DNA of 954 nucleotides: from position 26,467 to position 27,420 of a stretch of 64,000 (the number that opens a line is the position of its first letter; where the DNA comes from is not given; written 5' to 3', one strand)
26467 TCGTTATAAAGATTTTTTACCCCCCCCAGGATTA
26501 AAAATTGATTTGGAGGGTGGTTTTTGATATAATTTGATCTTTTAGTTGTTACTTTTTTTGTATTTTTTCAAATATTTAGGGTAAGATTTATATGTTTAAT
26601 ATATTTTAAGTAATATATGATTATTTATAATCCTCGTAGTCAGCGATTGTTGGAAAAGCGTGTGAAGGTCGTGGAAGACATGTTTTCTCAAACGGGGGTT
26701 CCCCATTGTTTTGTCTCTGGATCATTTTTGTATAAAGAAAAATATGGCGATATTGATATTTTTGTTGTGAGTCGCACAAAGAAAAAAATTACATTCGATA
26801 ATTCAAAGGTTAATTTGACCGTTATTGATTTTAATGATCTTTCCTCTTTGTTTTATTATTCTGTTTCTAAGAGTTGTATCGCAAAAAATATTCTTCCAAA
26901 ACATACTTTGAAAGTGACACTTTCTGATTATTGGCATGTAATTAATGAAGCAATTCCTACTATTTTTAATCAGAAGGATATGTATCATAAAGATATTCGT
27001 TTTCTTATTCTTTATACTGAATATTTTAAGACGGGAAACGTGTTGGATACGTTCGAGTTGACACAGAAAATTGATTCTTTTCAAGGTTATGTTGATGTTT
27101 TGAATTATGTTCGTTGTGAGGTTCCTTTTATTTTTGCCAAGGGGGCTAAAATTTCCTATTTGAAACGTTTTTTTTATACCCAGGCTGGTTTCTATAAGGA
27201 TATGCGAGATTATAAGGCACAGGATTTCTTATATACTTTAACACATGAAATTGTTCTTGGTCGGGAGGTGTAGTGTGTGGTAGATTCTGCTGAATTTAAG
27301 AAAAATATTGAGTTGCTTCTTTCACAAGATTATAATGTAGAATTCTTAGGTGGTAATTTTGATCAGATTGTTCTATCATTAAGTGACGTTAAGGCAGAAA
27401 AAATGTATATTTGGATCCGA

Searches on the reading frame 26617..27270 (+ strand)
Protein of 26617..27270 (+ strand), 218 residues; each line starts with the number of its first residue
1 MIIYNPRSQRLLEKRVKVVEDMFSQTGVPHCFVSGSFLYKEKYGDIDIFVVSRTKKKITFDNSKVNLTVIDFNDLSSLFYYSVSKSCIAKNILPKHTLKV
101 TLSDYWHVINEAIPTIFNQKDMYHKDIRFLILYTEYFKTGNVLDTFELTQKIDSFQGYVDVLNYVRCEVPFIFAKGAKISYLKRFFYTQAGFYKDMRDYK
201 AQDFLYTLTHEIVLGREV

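Call 3: search_protein_families(library=pfam, proteins=[window:26617-27270:+], max_evalue=1)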
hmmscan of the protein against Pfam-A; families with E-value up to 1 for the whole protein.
window:26617-27270:+ (218 aa): 0 families

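Call 4: search_protein_families(library=ncbifam, proteins=[window:26617-27270:+], max_evalue=1)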
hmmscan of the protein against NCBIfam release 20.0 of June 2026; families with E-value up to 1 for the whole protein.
window:26617-27270:+ (218 aa): 0 families

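Call 5: search_protein_families(library=padloc, proteins=[window:26617-27270:+], max_evalue=1)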
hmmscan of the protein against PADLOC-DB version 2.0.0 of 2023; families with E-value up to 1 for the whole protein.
window:26617-27270:+ (218 aa): 0 families

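Call 6: search_solved_structures(query=window:26617-27270:+, max_evalue=10, show_alignments=2)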
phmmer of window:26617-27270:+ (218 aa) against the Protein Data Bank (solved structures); distinct sequences matched with E-value up to 10: 2.
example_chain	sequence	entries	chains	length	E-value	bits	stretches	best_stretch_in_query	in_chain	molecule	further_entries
4gl6_A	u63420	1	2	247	0.035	17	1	2-81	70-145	hypothetical protein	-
2q7v_A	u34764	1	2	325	2.2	11.2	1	155-191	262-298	Thioredoxin reductase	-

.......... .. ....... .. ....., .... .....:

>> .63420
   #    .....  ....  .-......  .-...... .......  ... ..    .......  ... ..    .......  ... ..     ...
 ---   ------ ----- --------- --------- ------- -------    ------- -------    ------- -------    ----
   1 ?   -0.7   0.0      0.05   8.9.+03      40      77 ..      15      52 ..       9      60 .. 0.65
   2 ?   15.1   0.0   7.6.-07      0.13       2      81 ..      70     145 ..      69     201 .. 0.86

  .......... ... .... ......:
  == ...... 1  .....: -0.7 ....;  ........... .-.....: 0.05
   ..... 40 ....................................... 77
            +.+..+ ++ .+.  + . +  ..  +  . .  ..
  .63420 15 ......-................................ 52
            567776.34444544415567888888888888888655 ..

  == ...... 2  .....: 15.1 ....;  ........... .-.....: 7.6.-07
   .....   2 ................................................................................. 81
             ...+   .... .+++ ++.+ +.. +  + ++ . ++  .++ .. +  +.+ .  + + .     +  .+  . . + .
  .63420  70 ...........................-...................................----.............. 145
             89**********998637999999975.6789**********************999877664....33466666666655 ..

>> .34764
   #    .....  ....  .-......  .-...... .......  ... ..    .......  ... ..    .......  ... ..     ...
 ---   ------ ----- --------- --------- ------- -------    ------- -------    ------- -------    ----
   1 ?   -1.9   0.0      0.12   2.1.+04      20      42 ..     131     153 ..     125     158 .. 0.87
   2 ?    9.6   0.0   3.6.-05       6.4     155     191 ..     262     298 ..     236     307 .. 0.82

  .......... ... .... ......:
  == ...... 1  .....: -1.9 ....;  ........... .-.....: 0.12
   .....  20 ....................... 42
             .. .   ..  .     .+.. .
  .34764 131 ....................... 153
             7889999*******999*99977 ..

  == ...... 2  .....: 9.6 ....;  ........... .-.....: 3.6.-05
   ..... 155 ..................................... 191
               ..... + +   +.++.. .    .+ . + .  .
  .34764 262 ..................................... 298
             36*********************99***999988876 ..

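Call 8: find_homologous_proteins(query=window:26617-27270:+, max_evalue=0.01)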
Query window:26617-27270:+ (218 aa): 482 proteins with E <= 0.01 among 524 candidates; the best 120 are listed.
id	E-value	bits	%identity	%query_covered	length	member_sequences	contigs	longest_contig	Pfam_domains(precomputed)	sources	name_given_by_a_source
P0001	3.8e-141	486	100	100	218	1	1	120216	-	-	-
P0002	3.4e-92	326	66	97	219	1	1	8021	-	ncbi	-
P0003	4.7e-91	322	64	99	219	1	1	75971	-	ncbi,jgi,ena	ncbi:MAG: hypothetical protein ABIB47_02000 [Candidatus Woesearchaeota archaeon]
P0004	1.1e-90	321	62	99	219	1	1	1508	-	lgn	-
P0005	1.6e-89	317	64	99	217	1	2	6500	-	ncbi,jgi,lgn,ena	-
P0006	2.2e-89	317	65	99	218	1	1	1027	-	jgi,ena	-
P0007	2.5e-89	316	65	99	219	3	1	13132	-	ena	-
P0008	3.2e-89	316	65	99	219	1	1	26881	-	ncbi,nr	ncbi:hypothetical protein HYX14_04205 [Candidatus Woesearchaeota archaeon]|nr:hypothetical protein [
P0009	9.2e-89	315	63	99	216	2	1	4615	-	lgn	-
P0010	1.1e-88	314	62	98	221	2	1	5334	-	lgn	-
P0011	1.9e-88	314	66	99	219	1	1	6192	-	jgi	jgi:hypothetical protein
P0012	2.0e-88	314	63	99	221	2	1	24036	-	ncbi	-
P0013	2.4e-88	313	65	99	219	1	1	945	-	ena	-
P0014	3.2e-88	313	63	99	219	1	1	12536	-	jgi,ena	-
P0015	3.5e-88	313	63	99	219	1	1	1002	-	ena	-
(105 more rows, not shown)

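Call 17: predict_structure(alignment_id=A1)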
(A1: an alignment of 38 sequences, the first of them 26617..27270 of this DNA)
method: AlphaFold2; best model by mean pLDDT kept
length: 218 residues; sequences in the alignment: 38
mean_pLDDT: 83.4   pTM: 0.79
mean pLDDT of the five models: 83.4, 78.0, 71.7, 71.5, 71.4
residues with pLDDT >= 90: 81; 70-90: 109; 50-70: 19; < 50: 9
segments of 3 or more residues with pLDDT < 50: 1-7
pLDDT, mean of each block of 10 residues (from residue 1): 47 79 81 73 73 75 81 85 82 84 94 89 80 94 87 90 95 88 94 95 97 70
secondary structure, 60 per line:
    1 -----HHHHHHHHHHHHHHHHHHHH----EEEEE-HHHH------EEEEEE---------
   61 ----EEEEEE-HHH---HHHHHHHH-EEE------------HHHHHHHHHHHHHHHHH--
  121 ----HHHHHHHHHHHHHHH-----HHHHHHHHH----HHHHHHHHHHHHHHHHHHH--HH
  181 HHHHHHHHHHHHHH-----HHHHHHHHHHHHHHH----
elements in order: H6-25 E30-34 H36-39 E46-51 E65-70 H78-85 E87-89 H102-118 H125-139 H145-153 H158-176 H179-194 H200-214

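Call 21: fold_search(model_id=the predicted structure, library=pdb)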
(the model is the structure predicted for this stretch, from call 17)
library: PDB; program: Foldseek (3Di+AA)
matches with E <= 10: 138; with E <= 0.001: 0
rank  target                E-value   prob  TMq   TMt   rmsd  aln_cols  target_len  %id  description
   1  9dbj_F                6.5e-03  1.00  0.41  0.41   5.1       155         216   10  Structure of Hailong HalB R164A mutant with non-hydrolyzable dATP (released 2025-05-07)
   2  9dbj_C                7.7e-03  1.00  0.42  0.42   4.8       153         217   10  Structure of Hailong HalB R164A mutant with non-hydrolyzable dATP (released 2025-05-07)
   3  9dbj_D                9.6e-03  1.00  0.42  0.42   5.0       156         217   10  Structure of Hailong HalB R164A mutant with non-hydrolyzable dATP (released 2025-05-07)
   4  9dbj_E                1.5e-02  1.00  0.42  0.42   4.9       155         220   10  Structure of Hailong HalB R164A mutant with non-hydrolyzable dATP (released 2025-05-07)
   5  9dbj_A                1.6e-02  1.00  0.42  0.42   4.9       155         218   10  Structure of Hailong HalB R164A mutant with non-hydrolyzable dATP (released 2025-05-07)
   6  9dbi_B                1.7e-02  1.00  0.41  0.41   5.0       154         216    6  Structure of Hailong HalB D21A/D23A mutant (released 2025-05-07)
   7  9dbj_B                1.7e-02  0.98  0.42  0.44   9.5       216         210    9  Structure of Hailong HalB R164A mutant with non-hydrolyzable dATP (released 2025-05-07)
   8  6xz0                  1.9e-02  0.87  0.37  0.33  10.9       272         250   11  Crystal structure of spectinomycin adenyltransferase AAD(9) from Enterococcus faecialis with spectinomycin (released 2020-04-15)
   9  9dbi_D                2.0e-02  1.00  0.41  0.41   4.9       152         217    6  Structure of Hailong HalB D21A/D23A mutant (released 2025-05-07)
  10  9dbi_A                2.1e-02  1.00  0.42  0.41   5.0       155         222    6  Structure of Hailong HalB D21A/D23A mutant (released 2025-05-07)
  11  9dbh_B                2.6e-02  0.99  0.41  0.41   4.9       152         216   10  Structure of Hailong HalB in complex with oligodeoxyadenylate (released 2025-05-07)
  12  1kny_A                2.8e-02  0.80  0.37  0.33  11.0       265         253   14  KANAMYCIN NUCLEOTIDYLTRANSFERASE (released 1996-08-17)
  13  6un8_A                4.1e-02  0.63  0.33  0.30  10.6       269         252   13  Wild type ANT bound to neomycin (released 2020-05-06)
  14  9dbh_A                4.9e-02  0.99  0.42  0.43   4.9       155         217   10  Structure of Hailong HalB in complex with oligodeoxyadenylate (released 2025-05-07)
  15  6p06_A                4.9e-02  0.72  0.32  0.29   9.0       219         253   15  Ternary structure of the E52D mutant of ANT-4 with Neomycin and AMPCPP (released 2020-01-29)
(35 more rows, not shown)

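Call 24: search_solved_structures(query=A1, max_evalue=10, show_alignments=3)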
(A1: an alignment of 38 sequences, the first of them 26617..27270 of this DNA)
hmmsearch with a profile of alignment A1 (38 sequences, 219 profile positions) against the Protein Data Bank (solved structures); distinct sequences matched with E-value up to 10: 1.
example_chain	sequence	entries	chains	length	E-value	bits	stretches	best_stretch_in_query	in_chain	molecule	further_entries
3bhg_A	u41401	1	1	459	0.13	15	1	76-121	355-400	Adenylosuccinate lyase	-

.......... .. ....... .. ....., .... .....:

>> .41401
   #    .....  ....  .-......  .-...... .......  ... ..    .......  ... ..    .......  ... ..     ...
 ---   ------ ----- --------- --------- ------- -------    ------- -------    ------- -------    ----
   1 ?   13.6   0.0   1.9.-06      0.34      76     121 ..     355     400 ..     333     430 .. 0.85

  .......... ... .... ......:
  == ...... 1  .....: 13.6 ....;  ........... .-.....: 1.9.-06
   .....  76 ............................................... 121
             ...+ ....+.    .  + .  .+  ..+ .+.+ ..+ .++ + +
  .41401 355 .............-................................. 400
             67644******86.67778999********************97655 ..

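Call 25: find_related_loci(query=A1, collection=genome_contigs, flank=6000)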
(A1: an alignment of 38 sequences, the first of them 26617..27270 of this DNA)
Query A1 (218 aa) in genome_contigs; peptide patterns used: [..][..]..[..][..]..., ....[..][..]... (x = any residue, [..] = any of these).
204 stretches matched a pattern; 77 encode a relative of the query (tblastn E <= 1e-3); 75 distinct loci.
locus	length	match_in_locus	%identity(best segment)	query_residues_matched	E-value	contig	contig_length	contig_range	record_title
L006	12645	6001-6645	64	1-215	2e-97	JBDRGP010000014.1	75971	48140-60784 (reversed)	MAG: Candidatus Woesearchaeota archaeon isolate MEGAHIT-group-1.443 k141_9875413, whole genome shotgun sequence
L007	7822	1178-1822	65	1-215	6e-96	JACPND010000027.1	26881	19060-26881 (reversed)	MAG: Candidatus Woesearchaeota archaeon isolate NC_groundwater_566_Ag_S-0.1um_44_11 S35_SO-1_scaffold_295735, whole geno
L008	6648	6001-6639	62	1-213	1e-93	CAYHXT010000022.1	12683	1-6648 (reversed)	MAG TPA_asm: uncultured Methanosarcinales archaeon isolate ERP119705_co16_404 genome assembly, contig: NODE_3954_length_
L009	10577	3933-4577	62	1-215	1e-92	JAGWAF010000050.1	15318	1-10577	Candidatus Woesearchaeota archaeon isolate RIFCSPHIGHO2_02_FULL_39_9 rifcsphigho2_02_scaffold_7357, whole genome shotgun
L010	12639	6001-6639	62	1-213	1e-92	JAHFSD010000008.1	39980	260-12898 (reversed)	MAG: archaeon isolate nzgw59 NODE_640_length_39981_cov_3.697265, whole genome shotgun sequence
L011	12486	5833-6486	61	1-215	2e-92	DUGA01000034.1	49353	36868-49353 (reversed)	MAG TPA_asm: Candidatus Woesearchaeota archaeon isolate UBA10200 contig_22490, whole genome shotgun sequence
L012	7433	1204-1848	62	1-215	2e-92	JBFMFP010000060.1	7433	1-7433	MAG: Nanoarchaeota archaeon isolate MAG274 MAG274_63, whole genome shotgun sequence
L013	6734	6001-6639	63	1-213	2e-92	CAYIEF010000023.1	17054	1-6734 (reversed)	MAG TPA_asm: uncultured Methanosarcinales archaeon isolate ERP119705_co19_172 genome assembly, contig: NODE_2894_length_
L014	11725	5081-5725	62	1-215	3e-92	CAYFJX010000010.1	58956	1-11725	MAG TPA_asm: uncultured Methanosarcinales archaeon isolate ERP019367_co2_72 genome assembly, contig: NODE_517_length_589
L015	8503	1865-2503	62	1-213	5e-92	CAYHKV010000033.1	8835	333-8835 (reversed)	MAG TPA_asm: uncultured Methanosarcinales archaeon isolate ERP119705_co13_634 genome assembly, contig: NODE_9946_length_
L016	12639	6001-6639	61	1-213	2e-91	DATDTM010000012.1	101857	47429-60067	MAG TPA_asm: Candidatus Nanoarchaeia archaeon isolate SMAG_U8031 k141_18810, whole genome shotgun sequence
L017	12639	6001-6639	61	1-213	4e-91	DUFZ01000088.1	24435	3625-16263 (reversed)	MAG TPA_asm: Candidatus Woesearchaeota archaeon isolate UBA10194 contig_23688, whole genome shotgun sequence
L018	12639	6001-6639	62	1-213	8e-91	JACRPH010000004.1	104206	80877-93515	MAG: Candidatus Woesearchaeota archaeon isolate NC_groundwater_1982_Pr3_S-0.2um_39_12 scaffold_126938, whole genome shot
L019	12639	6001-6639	63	1-213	1e-90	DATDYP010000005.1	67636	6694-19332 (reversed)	MAG TPA_asm: Candidatus Nanoarchaeia archaeon isolate SMAG_U8168 k141_993356, whole genome shotgun sequence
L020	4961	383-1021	62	1-213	2e-90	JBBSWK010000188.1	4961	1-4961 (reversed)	MAG: Nanoarchaeota archaeon isolate H51-bin025_1 H51_bin025_1_000000000192, whole genome shotgun sequence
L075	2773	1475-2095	48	10-216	4e-65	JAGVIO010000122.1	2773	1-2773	MAG: archaeon isolate DeMMO1_7 c_000000031330, whole genome shotgun sequence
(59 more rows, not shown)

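Call 34: search_protein_families(library=pfam, proteins=[L015:2793-3077:+, L015:2585-2812:+, L075:2159-2512:-, L011:6609-6830:+], max_evalue=5)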
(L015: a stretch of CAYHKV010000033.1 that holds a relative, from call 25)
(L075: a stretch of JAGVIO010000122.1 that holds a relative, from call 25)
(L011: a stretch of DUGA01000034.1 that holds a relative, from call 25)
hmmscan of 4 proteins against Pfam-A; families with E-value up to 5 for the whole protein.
L015:2793-3077:+ (95 aa): 6 families
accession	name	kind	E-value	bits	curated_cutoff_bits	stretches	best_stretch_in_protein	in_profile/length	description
PF05016.21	ParE_toxin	-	1.3e-08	35.7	23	1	16-95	8-89/89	ParE toxin of type II toxin-antitoxin system, parDE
PF15781.12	ParE-like_toxin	-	2.6e-08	34.2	28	1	16-95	4-83/87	ParE-like toxin of type II bacterial toxin-antitoxin system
PF15738.11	YafQ_toxin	-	5.9e-05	23.7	30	1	19-92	9-84/88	Bacterial toxin of type II toxin-antitoxin system, YafQ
PF06769.20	YoeB_toxin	-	0.018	15.5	27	1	24-91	10-79/80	YoeB-like toxin of bacterial type II toxin-antitoxin system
PF03043.19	Herpes_UL87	-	0.021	13.7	25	1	10-46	390-426/524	Herpesvirus UL87 family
PF07797.19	DUF1639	-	0.35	11.3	22.2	1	24-44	16-36/50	Protein of unknown function (DUF1639)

L015:2585-2812:+ (76 aa): 1 family
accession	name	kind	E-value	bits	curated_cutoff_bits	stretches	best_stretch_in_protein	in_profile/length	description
PF04221.18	RelB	-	0.017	15.4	22.4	1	12-44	9-41/82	RelB antitoxin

L075:2159-2512:- (117 aa): 2 families
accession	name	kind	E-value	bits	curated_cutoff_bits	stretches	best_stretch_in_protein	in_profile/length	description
PF05016.21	ParE_toxin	-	0.00079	20.4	23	1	6-97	1-81/89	ParE toxin of type II toxin-antitoxin system, parDE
PF07006.16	DUF1310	-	0.12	13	30.1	1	4-50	31-78/119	Protein of unknown function (DUF1310)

L011:6609-6830:+ (74 aa): 1 family
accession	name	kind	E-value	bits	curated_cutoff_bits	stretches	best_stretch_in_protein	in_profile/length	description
PF04255.20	DUF433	-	2.7e-19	69.2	23.6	1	4-58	1-56/56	Protein of unknown function (DUF433)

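Call 35: find_homologous_proteins(query=L015:2793-3077:+, max_evalue=0.001)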
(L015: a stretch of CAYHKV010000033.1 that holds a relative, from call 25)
Query L015:2793-3077:+ (95 aa): 377 proteins with E <= 0.001 among 377 candidates; the best 120 are listed.
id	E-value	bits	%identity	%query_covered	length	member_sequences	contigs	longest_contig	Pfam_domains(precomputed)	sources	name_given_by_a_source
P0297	5.8e-55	201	100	100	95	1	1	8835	PF15781.13,PF05016.22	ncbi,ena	-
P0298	1.6e-50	187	93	100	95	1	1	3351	PF15781.13,PF05016.22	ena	-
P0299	5.8e-50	185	93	100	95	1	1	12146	PF15781.13,PF05016.22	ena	-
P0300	7.0e-50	185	100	92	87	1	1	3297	PF15781.13,PF05016.22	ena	-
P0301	2.9e-49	183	91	100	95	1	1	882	PF15781.13,PF05016.22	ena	-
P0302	6.6e-49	182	91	100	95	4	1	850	PF15781.13,PF05016.22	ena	-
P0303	3.4e-48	179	88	100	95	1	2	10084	PF15781.13,PF15738.12,PF05016.22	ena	-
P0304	5.6e-47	175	94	92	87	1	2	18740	PF15781.13,PF05016.22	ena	-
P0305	1.5e-46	174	94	92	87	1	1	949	PF15781.13,PF05016.22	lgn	-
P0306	2.9e-46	173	93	92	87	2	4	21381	PF15781.13,PF05016.22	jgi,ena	-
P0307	4.6e-46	173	93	92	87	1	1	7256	PF15781.13,PF05016.22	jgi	-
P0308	8.8e-46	172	92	92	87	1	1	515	PF15781.13,PF05016.22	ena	-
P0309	1.1e-45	171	93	92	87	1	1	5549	PF15781.13,PF05016.22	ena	-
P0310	1.5e-45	171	92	92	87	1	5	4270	PF15781.13,PF05016.22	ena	-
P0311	1.6e-45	171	92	92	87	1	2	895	PF15781.13,PF05016.22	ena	-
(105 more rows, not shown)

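Call 47: find_related_loci(query=A1, collection=viral_contigs, flank=6000)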
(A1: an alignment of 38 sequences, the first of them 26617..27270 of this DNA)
Query A1 (218 aa) in viral_contigs; peptide patterns used: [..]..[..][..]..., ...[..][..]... (x = any residue, [..] = any of these).
43 stretches matched a pattern, but none encodes a relative of the query by tblastn (E <= 1e-3).

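Call 53: search_protein_families(library=pfam, alignment_id=A1, max_evalue=10)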
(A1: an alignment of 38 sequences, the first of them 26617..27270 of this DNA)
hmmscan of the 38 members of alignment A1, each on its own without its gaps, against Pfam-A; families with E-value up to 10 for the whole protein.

A. member 1, window:26617-27270:+ (218 aa): 0 families

B. families by the number of members that match (of 38 scanned): 23 families
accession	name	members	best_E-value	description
PF01909.29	NTP_transf_2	16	0.012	Nucleotidyltransferase domain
PF22014.2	DUF6932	11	0.00011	Family of unknown function (DUF6932)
PF18765.7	Polbeta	8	0.0015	Polymerase beta, Nucleotidyltransferase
PF08854.15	DUF1824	3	0.044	Domain of unknown function (DUF1824)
PF10860.13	DUF2661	3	0.54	Protein of unknown function (DUF2661)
PF20503.3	DUF6730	3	0.87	Family of unknown function (DUF6730)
PF16531.10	SAS-6_N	2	0.0013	Centriolar protein SAS N-terminal domain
PF21754.2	DacZ_A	2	0.0016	Probable sensor domain DacZ_A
PF16674.11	UCH_N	2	0.045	N-terminal of ubiquitin carboxyl-terminal hydrolase 37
PF25642.1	DUF7944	2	0.1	Domain of unknown function (DUF7944)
PF21667.2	Nop5_N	1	0.009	Nop5, N-terminal domain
PF11815.13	DUF3336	1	0.027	Domain of unknown function (DUF3336)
PF08311.18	Mad3_BUB1_I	1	0.045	Mad3/BUB1 homology region 1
PF06367.22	Drf_FH3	1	0.05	Diaphanous FH3 Domain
PF02847.23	MA3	1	0.053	MA3 domain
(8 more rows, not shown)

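Call 54: search_protein_families(library=padloc, alignment_id=A1, max_evalue=10)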
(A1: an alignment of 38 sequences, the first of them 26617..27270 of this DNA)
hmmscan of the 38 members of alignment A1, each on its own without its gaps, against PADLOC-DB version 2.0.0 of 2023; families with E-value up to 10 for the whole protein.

A. member 1, window:26617-27270:+ (218 aa): 0 families

B. families by the number of members that match (of 38 scanned): 8 families
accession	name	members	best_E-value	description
PDLC01876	CARF3--CARF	9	0.00026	-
PDLC00809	Cyclase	5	0.00056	oligonucleotide-cyclase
PDLC00187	HamB1|HamB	3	0.00066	DEAD-box helicase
PDLC04906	PDC-S09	3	0.0075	-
PDLC04744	PDC-M63A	1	0.0025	-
PDLC04905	PDC-S09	1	0.0048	-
PDLC00731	Effector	1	0.019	TIR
PDLC01836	CARF2--CARF_HEPN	1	0.03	-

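Call 59: search_protein_families(library=phrogs, proteins=[window:26617-27270:+], max_evalue=1)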
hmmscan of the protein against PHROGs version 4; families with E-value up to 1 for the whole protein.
window:26617-27270:+ (218 aa): 1 family
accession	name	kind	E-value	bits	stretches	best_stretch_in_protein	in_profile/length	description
phrog_35279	-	unknown function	0.027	16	1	86-144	19-77/98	-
